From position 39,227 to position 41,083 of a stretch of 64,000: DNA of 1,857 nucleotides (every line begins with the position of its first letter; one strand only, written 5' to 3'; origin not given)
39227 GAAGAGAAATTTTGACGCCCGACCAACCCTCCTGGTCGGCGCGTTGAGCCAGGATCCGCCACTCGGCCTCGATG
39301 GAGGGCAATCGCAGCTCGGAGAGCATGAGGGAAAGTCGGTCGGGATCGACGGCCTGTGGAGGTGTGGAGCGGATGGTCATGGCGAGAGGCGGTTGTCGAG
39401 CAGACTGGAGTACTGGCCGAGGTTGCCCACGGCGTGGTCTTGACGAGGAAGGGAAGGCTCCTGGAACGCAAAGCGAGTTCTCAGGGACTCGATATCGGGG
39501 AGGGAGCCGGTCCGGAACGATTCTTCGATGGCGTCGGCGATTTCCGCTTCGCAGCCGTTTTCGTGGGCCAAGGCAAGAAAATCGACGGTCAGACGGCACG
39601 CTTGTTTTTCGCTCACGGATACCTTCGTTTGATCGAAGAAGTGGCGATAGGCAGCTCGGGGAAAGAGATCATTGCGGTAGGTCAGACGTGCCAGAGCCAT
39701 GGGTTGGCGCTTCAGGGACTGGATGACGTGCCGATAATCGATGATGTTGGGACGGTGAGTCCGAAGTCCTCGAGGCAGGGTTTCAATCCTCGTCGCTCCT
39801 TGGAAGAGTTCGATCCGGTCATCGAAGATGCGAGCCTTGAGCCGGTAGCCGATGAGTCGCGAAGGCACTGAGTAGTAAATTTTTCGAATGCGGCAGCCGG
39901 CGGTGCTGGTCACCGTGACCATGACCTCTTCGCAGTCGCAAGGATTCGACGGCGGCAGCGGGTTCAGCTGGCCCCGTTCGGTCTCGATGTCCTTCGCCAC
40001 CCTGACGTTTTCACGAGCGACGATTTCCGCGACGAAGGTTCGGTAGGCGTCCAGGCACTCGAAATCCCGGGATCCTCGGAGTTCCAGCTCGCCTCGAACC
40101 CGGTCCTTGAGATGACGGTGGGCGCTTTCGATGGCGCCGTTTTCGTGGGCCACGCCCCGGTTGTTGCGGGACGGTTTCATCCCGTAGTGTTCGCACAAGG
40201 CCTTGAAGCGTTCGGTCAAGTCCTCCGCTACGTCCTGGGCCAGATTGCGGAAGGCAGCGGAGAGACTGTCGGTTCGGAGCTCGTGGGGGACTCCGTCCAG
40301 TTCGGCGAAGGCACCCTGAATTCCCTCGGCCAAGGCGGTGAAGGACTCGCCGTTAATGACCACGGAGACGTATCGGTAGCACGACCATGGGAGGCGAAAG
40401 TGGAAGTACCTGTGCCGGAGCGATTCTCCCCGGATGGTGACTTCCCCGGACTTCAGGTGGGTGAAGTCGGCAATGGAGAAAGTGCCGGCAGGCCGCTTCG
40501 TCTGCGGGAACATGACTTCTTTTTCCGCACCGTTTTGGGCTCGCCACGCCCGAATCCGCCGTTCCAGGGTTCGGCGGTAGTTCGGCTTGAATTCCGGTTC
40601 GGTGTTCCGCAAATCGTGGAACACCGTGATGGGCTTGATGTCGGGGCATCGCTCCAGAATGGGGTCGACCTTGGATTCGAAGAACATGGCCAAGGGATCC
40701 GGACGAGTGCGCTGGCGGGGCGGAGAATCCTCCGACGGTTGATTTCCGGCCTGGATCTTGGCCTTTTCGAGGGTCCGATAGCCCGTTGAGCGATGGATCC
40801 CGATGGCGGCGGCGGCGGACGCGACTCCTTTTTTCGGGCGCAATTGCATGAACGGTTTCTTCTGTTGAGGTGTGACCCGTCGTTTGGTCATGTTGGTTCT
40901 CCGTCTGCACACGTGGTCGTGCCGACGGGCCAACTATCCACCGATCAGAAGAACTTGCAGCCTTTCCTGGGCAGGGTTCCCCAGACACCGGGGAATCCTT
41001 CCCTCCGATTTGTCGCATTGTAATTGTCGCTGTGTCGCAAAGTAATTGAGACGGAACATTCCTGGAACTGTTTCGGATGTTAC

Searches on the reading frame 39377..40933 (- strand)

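Call 63: search_protein_families(library=pfam, proteins=[window:39377-40933:-], max_evalue=0.001)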
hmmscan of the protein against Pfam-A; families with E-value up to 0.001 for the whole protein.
window:39377-40933:- (518 aa): 1 family
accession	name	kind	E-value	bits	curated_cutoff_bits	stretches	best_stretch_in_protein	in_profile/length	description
PF22483.2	Mu-transpos_C_2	-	1.6e-07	31.3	27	1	326-393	1-68/73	Mu transposase, C-terminal domain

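Call 100: search_protein_families(library=ncbifam, proteins=[window:39377-40933:-], max_evalue=0.01)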
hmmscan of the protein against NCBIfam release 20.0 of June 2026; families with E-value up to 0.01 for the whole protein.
window:39377-40933:- (518 aa): 3 families
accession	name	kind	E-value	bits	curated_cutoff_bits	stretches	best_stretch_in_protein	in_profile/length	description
NF033546.1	transpos_IS21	equivalog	1.4e-52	179.1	160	1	31-328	5-294/294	IS21 family transposase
NF033577.2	transpos_IS481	equivalog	3.4e-07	30.1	224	1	34-279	13-243/284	IS481 family transposase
NF033516.0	transpos_IS3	equivalog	1.1e-05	24.9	160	1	241-279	290-328/369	IS3 family transposase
